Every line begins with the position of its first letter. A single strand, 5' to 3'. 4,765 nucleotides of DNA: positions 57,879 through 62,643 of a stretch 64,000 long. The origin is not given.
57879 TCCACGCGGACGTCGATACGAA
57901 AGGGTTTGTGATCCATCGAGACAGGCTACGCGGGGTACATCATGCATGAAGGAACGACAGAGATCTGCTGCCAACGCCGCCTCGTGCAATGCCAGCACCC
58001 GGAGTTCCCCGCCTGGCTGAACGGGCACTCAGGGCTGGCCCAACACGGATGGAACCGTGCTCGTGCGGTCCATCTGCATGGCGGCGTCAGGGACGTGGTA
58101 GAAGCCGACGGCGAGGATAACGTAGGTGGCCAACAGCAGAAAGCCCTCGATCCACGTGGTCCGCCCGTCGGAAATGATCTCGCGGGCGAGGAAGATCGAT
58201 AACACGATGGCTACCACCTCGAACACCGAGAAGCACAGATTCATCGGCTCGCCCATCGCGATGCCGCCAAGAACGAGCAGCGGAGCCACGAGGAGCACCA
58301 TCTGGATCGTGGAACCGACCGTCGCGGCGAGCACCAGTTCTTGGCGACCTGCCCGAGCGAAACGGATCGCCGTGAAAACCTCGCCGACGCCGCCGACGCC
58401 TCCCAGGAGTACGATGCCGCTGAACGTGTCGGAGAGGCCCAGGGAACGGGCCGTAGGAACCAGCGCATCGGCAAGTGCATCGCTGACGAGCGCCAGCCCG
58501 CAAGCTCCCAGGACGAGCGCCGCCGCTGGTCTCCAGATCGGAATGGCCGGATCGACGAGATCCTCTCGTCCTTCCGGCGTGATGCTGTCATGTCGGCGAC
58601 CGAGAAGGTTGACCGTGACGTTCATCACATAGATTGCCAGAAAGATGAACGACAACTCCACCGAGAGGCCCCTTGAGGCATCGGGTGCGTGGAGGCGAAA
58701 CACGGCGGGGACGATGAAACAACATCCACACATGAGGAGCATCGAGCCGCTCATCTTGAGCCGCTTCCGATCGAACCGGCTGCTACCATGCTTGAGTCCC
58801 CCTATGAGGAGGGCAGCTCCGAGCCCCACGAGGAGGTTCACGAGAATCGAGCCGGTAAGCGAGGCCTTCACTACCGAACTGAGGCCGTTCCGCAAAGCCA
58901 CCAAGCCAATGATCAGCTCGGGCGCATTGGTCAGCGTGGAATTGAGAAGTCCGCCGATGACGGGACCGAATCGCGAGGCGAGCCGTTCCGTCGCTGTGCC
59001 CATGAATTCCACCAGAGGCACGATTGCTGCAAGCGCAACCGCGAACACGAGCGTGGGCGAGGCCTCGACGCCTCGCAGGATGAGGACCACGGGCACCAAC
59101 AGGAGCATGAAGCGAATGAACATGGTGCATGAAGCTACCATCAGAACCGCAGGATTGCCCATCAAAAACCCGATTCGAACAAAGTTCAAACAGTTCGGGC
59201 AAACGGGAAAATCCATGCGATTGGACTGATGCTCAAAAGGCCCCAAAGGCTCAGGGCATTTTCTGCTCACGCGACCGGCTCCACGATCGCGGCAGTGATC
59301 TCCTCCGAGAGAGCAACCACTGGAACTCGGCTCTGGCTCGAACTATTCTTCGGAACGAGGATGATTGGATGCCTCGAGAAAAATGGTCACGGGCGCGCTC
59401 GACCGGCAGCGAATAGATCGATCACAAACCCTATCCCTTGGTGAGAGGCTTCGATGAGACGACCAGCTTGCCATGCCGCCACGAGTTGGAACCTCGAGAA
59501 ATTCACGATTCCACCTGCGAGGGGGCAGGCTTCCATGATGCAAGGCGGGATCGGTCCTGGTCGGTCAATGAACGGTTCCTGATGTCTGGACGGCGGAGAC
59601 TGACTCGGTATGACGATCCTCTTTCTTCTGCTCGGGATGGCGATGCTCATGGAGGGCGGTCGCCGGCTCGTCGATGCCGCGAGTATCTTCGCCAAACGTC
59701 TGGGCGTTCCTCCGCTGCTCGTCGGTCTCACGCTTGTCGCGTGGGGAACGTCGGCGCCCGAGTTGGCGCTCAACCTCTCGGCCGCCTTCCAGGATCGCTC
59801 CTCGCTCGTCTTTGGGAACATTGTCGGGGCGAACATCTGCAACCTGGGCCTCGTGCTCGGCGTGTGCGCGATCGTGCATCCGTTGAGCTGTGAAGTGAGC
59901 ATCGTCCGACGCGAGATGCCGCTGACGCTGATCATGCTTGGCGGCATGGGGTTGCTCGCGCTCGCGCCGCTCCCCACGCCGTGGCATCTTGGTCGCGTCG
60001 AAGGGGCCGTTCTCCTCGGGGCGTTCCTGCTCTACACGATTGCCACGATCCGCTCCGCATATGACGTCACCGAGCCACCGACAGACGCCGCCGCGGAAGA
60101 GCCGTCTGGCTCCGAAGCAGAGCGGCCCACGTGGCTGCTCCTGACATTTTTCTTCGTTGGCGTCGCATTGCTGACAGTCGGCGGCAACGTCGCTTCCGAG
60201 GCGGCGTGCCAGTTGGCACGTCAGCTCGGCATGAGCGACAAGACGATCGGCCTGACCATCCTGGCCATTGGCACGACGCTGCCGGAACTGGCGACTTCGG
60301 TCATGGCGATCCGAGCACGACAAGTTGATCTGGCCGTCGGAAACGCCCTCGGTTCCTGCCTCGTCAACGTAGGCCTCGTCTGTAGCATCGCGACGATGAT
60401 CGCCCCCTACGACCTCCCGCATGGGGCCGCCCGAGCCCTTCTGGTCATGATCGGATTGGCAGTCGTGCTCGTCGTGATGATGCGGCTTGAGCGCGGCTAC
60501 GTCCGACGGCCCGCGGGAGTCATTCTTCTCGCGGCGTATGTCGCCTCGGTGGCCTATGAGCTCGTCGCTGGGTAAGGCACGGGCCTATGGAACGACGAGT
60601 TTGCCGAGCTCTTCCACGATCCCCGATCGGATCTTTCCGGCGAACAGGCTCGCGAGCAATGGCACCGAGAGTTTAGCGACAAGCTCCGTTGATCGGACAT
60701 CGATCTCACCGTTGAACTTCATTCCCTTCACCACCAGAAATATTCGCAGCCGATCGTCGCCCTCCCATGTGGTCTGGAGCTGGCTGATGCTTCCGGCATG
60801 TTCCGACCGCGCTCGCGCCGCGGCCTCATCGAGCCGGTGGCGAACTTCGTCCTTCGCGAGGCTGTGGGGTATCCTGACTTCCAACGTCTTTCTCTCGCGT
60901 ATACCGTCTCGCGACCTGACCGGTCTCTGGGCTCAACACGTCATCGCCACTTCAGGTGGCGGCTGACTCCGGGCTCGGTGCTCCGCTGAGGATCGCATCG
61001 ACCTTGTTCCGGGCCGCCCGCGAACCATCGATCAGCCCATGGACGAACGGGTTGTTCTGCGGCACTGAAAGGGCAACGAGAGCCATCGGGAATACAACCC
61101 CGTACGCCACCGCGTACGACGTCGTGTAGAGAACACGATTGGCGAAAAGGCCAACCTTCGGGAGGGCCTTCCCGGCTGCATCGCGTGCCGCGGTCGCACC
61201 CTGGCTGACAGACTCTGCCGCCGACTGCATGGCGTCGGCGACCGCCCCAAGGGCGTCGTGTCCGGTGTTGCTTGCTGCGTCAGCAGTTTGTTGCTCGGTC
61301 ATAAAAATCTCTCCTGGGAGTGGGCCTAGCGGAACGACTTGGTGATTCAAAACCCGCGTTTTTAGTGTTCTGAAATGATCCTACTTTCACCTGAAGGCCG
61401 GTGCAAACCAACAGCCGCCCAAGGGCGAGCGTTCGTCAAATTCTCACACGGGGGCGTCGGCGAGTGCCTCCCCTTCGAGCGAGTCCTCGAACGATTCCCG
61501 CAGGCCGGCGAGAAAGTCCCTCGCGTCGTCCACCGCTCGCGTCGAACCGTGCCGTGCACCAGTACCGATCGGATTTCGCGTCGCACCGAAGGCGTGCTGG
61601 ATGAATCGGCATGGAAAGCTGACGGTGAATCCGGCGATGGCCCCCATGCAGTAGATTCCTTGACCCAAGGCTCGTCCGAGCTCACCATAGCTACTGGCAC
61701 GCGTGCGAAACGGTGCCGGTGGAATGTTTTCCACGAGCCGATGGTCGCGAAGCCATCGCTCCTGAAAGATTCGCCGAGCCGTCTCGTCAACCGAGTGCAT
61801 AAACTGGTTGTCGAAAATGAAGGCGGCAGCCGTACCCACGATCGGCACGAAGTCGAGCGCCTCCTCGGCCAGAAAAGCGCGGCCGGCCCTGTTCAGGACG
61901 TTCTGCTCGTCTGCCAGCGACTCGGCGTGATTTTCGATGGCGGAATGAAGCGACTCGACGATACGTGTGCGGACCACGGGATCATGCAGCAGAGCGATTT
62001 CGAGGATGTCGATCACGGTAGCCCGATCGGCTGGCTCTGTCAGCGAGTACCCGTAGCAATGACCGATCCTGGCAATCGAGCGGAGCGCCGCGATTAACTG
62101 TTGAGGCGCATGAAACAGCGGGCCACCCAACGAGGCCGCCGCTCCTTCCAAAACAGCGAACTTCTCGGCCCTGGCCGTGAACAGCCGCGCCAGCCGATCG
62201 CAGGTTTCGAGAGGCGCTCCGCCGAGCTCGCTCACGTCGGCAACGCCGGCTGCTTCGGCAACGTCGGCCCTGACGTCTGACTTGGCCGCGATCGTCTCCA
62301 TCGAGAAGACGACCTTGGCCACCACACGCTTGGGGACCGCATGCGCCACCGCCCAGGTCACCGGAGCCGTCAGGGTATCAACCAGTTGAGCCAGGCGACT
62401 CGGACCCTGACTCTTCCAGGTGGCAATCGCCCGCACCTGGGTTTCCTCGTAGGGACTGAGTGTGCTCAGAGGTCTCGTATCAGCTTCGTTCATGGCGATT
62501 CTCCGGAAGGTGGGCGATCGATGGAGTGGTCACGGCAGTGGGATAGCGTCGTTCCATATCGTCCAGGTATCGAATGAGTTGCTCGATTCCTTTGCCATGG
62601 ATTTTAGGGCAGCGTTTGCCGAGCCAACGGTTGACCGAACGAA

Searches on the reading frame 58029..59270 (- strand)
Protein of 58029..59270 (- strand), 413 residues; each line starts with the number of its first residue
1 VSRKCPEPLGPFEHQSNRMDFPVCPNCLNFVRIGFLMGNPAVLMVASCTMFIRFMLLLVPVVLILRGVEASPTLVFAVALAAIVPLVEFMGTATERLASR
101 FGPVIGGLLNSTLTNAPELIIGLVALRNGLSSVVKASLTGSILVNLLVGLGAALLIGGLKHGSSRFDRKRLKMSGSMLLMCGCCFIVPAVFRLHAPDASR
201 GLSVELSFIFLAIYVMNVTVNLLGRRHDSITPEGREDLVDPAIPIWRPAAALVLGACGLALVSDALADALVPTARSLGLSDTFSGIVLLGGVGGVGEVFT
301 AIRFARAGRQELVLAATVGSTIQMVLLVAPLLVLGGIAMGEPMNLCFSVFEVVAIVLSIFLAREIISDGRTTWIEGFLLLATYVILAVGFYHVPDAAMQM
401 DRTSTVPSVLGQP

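Call 45: search_protein_families(library=pfam, proteins=[window:58029-59270:-], max_evalue=0.001)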
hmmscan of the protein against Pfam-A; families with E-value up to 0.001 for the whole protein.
window:58029-59270:- (413 aa): 1 family
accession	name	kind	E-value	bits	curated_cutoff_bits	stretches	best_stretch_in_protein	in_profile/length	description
PF01699.29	Na_Ca_ex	-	1.5e-33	116.3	24.9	2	73-221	3-149/151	Sodium/calcium exchanger protein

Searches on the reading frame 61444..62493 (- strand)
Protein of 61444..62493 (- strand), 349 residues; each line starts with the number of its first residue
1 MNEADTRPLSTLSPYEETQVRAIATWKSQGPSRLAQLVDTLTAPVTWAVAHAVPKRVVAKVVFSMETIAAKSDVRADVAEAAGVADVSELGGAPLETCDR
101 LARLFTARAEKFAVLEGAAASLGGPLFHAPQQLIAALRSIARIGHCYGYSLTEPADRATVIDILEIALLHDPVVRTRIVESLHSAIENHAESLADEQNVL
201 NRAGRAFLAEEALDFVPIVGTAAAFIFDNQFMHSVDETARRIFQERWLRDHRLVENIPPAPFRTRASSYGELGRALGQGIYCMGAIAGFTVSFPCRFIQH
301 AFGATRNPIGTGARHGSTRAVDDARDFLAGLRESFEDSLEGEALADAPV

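Call 45: search_protein_families(library=pfam, proteins=[window:61444-62493:-], max_evalue=0.001)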
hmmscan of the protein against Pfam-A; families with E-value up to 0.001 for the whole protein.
window:61444-62493:- (349 aa): 1 family
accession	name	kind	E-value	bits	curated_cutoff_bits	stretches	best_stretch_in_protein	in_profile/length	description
PF12787.12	EcsC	-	2.4e-31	109.7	30.4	1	18-248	2-240/240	EcsC protein family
